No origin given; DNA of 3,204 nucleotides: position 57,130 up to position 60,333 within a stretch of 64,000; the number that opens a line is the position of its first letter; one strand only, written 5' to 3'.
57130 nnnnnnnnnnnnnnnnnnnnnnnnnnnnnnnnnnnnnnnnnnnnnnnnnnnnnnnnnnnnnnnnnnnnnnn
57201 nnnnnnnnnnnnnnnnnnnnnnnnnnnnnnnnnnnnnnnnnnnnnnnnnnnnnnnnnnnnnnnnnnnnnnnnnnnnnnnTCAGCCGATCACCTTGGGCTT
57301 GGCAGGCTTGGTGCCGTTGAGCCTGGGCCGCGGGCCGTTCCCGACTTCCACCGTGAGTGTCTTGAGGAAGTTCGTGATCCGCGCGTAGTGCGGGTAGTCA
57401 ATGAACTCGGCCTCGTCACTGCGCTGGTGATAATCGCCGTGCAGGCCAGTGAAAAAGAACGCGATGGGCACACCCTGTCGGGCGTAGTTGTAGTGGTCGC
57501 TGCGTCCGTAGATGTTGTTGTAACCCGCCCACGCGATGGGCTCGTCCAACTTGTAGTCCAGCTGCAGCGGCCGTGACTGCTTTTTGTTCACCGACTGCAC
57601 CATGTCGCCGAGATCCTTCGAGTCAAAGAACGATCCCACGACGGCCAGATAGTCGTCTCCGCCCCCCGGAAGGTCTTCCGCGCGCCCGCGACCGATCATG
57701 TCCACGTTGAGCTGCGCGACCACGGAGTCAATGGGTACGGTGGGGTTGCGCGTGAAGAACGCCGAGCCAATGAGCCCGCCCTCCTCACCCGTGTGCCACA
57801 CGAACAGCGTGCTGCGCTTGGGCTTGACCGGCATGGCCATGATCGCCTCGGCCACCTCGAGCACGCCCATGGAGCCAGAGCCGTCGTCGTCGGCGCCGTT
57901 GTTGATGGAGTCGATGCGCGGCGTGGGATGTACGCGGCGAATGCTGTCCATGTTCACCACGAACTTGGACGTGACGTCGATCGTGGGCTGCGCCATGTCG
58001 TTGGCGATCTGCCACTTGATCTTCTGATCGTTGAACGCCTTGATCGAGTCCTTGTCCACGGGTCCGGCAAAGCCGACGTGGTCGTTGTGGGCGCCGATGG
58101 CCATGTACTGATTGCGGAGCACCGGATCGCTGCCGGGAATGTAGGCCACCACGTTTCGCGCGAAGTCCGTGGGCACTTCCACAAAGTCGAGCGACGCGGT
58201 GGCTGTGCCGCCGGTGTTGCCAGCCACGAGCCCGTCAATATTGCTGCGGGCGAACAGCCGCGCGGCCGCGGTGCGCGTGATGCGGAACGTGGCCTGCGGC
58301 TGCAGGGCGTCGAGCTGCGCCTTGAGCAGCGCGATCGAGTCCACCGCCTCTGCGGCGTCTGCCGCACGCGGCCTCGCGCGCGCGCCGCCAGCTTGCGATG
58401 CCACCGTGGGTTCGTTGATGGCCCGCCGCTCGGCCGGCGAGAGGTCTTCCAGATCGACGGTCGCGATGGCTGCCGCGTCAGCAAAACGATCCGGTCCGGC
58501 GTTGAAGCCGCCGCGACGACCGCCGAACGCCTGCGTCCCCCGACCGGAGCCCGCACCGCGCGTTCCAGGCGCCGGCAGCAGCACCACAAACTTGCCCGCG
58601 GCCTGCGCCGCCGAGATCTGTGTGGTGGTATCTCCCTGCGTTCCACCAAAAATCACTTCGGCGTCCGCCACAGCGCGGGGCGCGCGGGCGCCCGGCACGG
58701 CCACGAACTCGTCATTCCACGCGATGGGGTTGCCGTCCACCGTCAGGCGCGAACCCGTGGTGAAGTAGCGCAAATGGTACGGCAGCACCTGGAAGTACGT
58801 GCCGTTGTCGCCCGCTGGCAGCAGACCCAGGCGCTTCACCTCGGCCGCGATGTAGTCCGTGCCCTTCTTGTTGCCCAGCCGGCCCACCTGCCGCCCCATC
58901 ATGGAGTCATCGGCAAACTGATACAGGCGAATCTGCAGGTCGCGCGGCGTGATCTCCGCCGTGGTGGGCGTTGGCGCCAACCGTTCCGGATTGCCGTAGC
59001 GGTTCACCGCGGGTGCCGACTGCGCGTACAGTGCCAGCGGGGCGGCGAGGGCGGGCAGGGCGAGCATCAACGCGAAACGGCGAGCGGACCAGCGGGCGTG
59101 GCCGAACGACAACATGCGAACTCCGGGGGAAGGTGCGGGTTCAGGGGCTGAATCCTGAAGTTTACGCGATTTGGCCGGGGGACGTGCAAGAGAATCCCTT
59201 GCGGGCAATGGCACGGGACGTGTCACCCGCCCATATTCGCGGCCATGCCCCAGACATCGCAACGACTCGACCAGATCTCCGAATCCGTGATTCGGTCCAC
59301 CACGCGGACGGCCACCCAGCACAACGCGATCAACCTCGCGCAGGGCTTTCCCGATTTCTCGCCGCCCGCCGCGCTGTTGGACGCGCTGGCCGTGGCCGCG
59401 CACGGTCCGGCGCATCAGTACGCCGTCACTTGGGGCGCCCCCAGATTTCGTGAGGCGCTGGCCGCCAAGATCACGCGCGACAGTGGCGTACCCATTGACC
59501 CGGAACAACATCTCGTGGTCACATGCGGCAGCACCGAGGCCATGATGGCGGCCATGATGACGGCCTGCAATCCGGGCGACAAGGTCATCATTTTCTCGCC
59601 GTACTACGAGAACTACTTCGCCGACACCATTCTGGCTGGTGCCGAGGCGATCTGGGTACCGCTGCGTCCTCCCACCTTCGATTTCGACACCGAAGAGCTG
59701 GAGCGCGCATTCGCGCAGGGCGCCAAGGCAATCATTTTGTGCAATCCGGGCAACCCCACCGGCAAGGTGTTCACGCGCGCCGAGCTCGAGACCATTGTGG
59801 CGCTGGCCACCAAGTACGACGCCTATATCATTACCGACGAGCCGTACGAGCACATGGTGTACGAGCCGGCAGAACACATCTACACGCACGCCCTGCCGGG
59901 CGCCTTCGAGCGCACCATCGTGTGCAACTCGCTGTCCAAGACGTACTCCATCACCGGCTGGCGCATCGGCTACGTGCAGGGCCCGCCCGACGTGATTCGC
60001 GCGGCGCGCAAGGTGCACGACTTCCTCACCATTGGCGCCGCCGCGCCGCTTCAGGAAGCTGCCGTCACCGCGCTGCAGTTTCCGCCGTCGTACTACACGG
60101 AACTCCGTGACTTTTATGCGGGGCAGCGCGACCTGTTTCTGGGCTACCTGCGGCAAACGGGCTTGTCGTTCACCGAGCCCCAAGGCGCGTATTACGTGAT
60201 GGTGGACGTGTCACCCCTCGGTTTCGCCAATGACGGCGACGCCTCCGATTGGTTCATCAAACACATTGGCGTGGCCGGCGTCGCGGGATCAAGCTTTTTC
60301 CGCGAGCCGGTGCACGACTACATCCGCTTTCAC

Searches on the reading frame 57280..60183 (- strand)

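Call 45: search_protein_families(library=pfam, proteins=[window:57280-60183:-], max_evalue=0.0001)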
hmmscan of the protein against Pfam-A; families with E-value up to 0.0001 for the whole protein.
window:57280-60183:- (967 aa): 1 family
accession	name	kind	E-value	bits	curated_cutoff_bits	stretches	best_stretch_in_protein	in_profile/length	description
PF04389.22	Peptidase_M28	-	7.9e-32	111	21.3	1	677-939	1-188/193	Peptidase family M28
